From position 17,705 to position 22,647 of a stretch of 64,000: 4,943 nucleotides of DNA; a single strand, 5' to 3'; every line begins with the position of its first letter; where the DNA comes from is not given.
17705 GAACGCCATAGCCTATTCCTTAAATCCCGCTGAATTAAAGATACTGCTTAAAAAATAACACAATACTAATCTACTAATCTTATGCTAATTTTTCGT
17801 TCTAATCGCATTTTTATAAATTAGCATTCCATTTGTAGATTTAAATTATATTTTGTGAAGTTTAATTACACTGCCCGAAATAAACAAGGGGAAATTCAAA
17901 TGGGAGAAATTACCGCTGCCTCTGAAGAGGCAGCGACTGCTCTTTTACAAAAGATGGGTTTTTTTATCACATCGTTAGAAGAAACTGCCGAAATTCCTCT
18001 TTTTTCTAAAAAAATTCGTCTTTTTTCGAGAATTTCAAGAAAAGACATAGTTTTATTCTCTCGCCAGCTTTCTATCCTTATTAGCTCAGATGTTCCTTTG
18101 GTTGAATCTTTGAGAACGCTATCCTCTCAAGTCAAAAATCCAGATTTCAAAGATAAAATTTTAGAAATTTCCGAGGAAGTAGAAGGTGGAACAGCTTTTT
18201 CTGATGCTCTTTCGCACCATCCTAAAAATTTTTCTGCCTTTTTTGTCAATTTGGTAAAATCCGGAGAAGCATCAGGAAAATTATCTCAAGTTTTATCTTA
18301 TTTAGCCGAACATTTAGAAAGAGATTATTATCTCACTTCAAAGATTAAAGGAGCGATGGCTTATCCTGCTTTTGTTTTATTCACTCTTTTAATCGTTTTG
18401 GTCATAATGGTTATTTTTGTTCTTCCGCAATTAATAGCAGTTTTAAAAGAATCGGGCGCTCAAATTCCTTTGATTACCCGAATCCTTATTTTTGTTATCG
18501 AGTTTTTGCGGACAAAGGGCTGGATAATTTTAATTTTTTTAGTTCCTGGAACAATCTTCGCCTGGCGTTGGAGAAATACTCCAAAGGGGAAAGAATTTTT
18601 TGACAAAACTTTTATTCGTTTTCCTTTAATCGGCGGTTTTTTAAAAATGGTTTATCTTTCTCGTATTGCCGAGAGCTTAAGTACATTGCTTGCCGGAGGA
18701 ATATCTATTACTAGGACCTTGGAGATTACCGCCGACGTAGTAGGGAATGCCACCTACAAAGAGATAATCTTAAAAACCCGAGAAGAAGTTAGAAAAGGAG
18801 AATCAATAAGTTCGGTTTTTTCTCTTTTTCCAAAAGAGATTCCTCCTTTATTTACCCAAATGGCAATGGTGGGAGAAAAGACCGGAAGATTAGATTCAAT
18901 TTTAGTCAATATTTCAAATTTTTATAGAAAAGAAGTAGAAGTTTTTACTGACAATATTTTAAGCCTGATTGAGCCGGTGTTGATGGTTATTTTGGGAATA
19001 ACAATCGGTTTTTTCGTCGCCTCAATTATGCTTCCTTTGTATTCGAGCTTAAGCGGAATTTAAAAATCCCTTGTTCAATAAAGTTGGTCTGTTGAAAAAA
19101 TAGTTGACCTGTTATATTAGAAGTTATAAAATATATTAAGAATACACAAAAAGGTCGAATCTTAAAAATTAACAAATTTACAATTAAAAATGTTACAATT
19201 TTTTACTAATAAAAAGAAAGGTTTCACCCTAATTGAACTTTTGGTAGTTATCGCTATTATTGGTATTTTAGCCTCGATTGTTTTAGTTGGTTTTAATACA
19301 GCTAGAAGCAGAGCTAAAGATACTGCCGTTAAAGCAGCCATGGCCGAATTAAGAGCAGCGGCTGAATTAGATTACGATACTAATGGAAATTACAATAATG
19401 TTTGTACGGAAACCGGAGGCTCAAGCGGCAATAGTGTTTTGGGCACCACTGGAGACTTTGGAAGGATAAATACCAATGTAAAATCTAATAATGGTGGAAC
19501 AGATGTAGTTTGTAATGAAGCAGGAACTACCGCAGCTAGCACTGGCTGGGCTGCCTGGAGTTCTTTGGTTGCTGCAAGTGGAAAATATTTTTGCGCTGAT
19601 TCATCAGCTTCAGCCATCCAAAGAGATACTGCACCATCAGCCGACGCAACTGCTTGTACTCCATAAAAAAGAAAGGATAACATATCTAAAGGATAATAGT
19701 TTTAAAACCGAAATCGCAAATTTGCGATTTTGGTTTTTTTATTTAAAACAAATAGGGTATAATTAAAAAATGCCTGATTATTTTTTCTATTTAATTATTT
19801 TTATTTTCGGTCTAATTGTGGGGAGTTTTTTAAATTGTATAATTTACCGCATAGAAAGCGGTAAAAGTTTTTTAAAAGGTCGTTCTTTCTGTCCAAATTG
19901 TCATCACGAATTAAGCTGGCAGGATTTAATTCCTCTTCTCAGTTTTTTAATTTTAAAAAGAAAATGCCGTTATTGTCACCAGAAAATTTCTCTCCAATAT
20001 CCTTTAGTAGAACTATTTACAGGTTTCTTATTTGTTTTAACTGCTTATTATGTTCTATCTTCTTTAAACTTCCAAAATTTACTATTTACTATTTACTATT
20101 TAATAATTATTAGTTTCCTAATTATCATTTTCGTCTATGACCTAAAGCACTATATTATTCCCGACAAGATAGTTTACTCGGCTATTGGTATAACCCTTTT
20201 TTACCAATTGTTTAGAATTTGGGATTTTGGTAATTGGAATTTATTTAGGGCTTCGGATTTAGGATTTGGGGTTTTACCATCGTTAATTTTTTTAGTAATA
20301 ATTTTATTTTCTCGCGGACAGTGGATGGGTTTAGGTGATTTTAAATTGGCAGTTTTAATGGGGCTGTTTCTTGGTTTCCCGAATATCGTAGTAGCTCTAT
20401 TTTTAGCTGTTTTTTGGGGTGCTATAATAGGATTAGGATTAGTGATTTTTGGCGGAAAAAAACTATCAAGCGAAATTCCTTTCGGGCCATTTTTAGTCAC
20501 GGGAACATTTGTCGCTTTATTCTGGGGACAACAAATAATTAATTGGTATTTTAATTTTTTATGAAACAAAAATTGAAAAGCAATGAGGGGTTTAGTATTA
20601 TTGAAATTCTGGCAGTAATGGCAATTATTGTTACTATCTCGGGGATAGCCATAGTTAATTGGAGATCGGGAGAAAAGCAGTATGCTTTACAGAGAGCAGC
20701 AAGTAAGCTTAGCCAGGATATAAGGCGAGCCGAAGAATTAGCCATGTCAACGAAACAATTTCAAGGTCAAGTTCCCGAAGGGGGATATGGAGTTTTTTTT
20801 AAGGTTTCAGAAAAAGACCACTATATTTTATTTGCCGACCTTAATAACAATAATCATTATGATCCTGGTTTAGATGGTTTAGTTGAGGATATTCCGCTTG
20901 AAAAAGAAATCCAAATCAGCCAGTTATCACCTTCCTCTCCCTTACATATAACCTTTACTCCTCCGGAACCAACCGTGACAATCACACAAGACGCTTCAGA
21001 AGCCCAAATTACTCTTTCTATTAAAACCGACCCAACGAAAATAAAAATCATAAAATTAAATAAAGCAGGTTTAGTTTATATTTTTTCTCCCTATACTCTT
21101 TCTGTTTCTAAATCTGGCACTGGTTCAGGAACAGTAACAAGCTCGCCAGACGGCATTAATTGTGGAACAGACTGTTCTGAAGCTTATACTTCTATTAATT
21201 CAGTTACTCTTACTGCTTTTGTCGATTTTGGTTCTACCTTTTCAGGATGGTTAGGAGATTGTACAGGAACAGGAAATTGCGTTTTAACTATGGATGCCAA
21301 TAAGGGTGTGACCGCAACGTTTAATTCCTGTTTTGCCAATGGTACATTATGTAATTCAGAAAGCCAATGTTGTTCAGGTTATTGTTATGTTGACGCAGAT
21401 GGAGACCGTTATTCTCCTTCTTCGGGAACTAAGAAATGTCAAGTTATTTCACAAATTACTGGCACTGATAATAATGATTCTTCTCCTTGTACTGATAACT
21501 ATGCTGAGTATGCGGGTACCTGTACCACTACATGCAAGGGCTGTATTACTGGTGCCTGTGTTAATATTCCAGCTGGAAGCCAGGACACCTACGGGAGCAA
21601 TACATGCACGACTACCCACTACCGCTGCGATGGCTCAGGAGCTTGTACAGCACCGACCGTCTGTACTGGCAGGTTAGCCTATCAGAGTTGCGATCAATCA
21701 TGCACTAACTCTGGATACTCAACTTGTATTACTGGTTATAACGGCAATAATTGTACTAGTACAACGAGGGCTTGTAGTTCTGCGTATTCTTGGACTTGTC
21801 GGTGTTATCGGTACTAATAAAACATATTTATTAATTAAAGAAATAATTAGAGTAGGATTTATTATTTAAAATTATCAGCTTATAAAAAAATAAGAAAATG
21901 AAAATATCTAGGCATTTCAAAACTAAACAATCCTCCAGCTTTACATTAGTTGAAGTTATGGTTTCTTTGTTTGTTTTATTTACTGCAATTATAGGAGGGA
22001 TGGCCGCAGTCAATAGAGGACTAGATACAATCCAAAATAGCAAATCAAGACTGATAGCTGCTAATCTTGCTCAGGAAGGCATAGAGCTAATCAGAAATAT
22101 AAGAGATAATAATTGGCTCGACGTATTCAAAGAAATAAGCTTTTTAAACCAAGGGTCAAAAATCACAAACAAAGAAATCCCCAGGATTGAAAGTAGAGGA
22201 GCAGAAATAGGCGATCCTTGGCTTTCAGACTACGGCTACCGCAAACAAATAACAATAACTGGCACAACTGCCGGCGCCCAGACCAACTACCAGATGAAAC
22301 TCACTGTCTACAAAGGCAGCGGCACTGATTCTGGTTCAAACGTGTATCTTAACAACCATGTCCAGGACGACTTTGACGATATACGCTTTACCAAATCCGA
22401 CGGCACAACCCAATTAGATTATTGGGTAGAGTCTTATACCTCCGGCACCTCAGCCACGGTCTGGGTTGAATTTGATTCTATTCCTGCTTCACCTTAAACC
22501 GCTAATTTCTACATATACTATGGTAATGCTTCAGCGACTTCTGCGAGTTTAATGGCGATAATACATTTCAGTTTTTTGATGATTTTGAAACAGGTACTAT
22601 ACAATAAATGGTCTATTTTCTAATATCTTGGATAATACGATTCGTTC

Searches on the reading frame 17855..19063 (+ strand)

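Call 43: search_protein_families(library=pfam, proteins=[window:17855-19063:+], max_evalue=0.001)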
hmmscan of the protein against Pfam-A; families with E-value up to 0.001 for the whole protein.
window:17855-19063:+ (402 aa): 1 family
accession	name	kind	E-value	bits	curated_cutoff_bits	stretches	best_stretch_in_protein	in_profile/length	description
PF00482.28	T2SSF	-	3e-61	205.3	25.2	2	68-191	1-125/125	Type II secretion system (T2SS), protein F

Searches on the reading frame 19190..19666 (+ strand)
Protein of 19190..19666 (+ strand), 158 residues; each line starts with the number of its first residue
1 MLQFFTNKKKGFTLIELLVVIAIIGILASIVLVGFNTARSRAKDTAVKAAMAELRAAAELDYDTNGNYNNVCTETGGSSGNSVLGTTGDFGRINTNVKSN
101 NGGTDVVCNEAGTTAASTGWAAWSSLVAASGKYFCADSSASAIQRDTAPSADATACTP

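Call 43: search_protein_families(library=pfam, proteins=[window:19190-19666:+], max_evalue=0.001)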
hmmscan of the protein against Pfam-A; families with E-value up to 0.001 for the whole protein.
window:19190-19666:+ (158 aa): 1 family
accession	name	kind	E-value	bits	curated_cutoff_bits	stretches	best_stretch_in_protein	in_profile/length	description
PF07963.17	N_methyl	-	1.4e-10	40.7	21.2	1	7-32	2-27/27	Prokaryotic N-terminal methylation motif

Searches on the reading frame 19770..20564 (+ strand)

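Call 43: search_protein_families(library=pfam, proteins=[window:19770-20564:+], max_evalue=0.001)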
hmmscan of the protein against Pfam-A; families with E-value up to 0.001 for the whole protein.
window:19770-20564:+ (264 aa): 2 families
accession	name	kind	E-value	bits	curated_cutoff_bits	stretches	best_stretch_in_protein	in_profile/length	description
PF06750.18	A24_N_bact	-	5.2e-33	113.4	23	1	12-93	1-82/84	Bacterial Peptidase A24 N-terminal domain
PF01478.23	Peptidase_A24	-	3.8e-14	53.5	26.5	1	111-222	1-104/104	Type IV leader peptidase family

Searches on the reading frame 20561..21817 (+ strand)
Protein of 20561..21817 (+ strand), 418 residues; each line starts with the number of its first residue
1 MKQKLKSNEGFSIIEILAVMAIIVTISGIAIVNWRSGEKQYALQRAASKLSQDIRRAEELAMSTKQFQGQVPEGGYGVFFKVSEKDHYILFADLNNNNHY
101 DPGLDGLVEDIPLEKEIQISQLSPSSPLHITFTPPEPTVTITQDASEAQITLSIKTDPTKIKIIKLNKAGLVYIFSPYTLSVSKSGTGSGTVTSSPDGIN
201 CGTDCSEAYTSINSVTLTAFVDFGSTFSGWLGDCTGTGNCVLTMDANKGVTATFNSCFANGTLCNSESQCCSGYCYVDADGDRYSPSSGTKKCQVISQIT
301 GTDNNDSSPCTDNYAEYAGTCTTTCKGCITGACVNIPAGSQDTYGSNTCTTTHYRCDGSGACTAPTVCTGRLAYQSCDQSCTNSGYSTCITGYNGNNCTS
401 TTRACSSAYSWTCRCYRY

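Call 43: search_protein_families(library=pfam, proteins=[window:20561-21817:+], max_evalue=0.001)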
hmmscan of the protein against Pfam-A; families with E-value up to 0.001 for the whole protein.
window:20561-21817:+ (418 aa): 1 family
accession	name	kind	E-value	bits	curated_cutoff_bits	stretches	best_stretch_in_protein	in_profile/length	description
PF18998.6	Flg_new_2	-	3.5e-06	27.4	23.6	1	182-255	3-70/73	Divergent InlB B-repeat domain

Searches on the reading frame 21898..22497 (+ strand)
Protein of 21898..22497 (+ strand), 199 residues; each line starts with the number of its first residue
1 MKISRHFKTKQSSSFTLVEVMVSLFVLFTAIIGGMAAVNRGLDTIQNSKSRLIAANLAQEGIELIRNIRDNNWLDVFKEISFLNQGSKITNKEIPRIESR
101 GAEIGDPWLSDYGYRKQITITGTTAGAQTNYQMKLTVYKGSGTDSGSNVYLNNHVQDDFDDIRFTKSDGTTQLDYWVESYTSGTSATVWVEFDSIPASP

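Call 43: search_protein_families(library=pfam, proteins=[window:21898-22497:+], max_evalue=0.001)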
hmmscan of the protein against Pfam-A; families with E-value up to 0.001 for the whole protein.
window:21898-22497:+ (199 aa): 1 family
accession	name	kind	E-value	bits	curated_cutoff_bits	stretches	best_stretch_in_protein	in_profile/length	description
PF10102.14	DUF2341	-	3.7e-09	37.4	23.4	1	158-198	1-41/84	Domain of unknown function (DUF2341)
